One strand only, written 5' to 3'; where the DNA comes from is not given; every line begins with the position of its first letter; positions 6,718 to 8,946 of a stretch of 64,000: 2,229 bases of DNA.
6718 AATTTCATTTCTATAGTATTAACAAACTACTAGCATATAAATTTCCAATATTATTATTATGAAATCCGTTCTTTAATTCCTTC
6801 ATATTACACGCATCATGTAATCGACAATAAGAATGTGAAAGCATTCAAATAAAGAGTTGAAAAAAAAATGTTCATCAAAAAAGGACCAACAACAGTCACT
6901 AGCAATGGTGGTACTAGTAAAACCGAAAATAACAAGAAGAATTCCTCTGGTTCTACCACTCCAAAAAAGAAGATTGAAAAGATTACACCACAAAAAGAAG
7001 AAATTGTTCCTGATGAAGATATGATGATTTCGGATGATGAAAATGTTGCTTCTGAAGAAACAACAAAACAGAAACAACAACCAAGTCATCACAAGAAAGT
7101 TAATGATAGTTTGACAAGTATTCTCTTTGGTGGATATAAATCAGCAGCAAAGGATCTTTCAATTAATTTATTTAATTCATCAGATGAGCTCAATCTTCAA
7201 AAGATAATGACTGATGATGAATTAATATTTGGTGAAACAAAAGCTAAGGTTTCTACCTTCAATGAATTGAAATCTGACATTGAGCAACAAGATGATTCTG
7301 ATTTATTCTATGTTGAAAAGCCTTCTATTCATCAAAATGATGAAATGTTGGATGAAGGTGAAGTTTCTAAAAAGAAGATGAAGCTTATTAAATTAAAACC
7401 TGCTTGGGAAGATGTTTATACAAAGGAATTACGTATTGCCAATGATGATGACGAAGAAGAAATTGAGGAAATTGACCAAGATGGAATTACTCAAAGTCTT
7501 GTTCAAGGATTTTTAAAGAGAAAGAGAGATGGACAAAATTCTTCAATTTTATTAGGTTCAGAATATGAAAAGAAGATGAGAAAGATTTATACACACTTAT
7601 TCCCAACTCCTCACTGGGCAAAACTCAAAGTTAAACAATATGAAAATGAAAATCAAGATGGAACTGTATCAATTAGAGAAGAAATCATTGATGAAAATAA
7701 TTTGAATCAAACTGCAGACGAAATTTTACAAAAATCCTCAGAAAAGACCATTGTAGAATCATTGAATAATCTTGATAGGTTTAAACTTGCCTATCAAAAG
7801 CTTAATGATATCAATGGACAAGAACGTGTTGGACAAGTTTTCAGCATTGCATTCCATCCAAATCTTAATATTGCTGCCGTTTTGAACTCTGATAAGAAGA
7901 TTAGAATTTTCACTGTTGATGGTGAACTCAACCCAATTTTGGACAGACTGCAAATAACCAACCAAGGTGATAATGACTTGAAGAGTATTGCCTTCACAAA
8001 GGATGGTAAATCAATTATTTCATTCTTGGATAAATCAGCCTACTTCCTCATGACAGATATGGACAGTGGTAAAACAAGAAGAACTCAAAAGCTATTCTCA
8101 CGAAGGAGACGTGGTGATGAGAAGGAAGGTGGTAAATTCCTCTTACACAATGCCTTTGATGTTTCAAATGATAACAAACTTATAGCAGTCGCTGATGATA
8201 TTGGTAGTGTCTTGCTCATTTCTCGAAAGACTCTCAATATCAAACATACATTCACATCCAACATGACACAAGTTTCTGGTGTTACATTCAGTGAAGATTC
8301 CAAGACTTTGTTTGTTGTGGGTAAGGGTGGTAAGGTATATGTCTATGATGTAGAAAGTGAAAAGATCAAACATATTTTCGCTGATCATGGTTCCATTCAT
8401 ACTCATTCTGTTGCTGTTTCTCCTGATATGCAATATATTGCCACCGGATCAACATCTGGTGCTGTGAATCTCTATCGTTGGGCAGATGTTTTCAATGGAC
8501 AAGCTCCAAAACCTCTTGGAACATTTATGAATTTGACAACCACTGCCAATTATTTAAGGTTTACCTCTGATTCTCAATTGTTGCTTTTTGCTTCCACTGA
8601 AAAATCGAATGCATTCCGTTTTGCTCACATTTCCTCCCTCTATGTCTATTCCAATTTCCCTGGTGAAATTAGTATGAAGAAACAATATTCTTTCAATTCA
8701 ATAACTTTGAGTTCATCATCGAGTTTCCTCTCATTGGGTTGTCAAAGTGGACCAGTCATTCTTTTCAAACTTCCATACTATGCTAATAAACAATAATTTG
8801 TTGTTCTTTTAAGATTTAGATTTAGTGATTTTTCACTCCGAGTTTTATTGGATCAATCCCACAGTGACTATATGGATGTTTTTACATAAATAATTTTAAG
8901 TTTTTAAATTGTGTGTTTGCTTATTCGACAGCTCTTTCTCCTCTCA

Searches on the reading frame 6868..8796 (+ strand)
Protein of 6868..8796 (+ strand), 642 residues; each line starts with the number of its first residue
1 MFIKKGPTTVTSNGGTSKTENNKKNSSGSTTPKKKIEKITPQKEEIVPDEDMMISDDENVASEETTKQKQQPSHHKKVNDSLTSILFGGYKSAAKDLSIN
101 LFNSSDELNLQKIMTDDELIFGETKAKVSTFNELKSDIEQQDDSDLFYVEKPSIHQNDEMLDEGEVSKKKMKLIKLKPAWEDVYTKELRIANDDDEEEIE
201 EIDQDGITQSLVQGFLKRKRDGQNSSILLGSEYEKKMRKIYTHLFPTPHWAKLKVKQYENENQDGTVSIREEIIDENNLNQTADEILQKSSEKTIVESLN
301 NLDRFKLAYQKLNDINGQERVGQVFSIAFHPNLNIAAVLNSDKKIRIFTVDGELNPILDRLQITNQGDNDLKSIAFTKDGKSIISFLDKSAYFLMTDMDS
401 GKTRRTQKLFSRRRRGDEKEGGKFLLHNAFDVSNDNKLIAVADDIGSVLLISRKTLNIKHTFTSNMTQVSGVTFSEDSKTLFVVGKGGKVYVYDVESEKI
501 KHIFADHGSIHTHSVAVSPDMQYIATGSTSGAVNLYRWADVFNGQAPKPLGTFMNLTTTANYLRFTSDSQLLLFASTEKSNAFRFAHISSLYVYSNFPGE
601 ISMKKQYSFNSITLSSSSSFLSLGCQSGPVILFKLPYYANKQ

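Call 47: search_protein_families(library=pfam, proteins=[window:6868-8796:+], max_evalue=0.01)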
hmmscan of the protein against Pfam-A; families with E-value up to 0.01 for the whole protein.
window:6868-8796:+ (642 aa): 27 families (the best 25 are shown)
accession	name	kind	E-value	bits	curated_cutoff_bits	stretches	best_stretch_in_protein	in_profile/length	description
PF23414.1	Beta-prop_EML_2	-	3.4e-19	69.7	90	3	429-502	44-116/266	Echinoderm microtubule-associated protein second beta-propeller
PF25174.1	Beta-prop_THOC3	-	9.5e-19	67.9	305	1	432-579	96-235/272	THOC3 beta-propeller domain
PF24814.1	WD40_Prp19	-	1.2e-17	64.4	320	2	322-577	50-280/281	Prp19 WD40 domain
PF24796.1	WDR55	-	3.1e-17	63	200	2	433-637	16-210/296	WDR55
PF24817.1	WD40_WDHD1_1st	-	3.4e-13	49.9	109.9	2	428-633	48-249/291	WDHD1 first WD40 domain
PF25173.1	Beta-prop_WDR3_1st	-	2e-11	44.4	154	1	431-533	36-137/184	WDR3 first beta-propeller domain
PF12894.13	ANAPC4_WD40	-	2.4e-10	40.9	22.9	1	433-504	4-76/91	Anaphase-promoting complex subunit 4 WD40 domain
PF00400.38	WD40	-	9.7e-10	39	27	0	501-536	4-38/39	WD domain, G-beta repeat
PF24807.1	WD40_CDC20-Fz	-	1.1e-09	38.5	200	1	432-568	59-188/292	CDC20/Fizzy WD40 domain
PF25168.1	Beta-prop_WDR36-Utp21_2nd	-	1.2e-08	35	84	1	432-540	206-311/335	WDR36/Utp21 second beta-propeller domain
PF23341.1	PEP5_VPS11_N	-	2.8e-08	33.7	40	0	427-498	127-203/338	PEP5/VPS11 N-terminal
PF23756.1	Beta-prop_HPS5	-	8.3e-08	32.3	34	1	430-536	25-134/328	HPS5 beta propeller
PF25172.1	Beta-prop_WDR3_2nd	-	3.9e-07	30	140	1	433-541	8-112/293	WDR3 second beta-propeller domain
PF25171.1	Beta-prop_WDR36-Utp21_1st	-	4.4e-06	26.8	80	1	437-517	163-244/266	WDR36/Utp21 first beta-propeller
PF21029.3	RMC1_N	-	1.2e-05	25.8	27.3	0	320-353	38-71/119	Regulator of MON1-CCZ1 complex, N-terminal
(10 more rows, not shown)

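Call 62: find_encoding_contigs(protein=window:6868-8796:+, flank=10000, max_places=2)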
Protein window:6868-8796:+ (642 aa): no gene with exactly this product is on record in the collection.
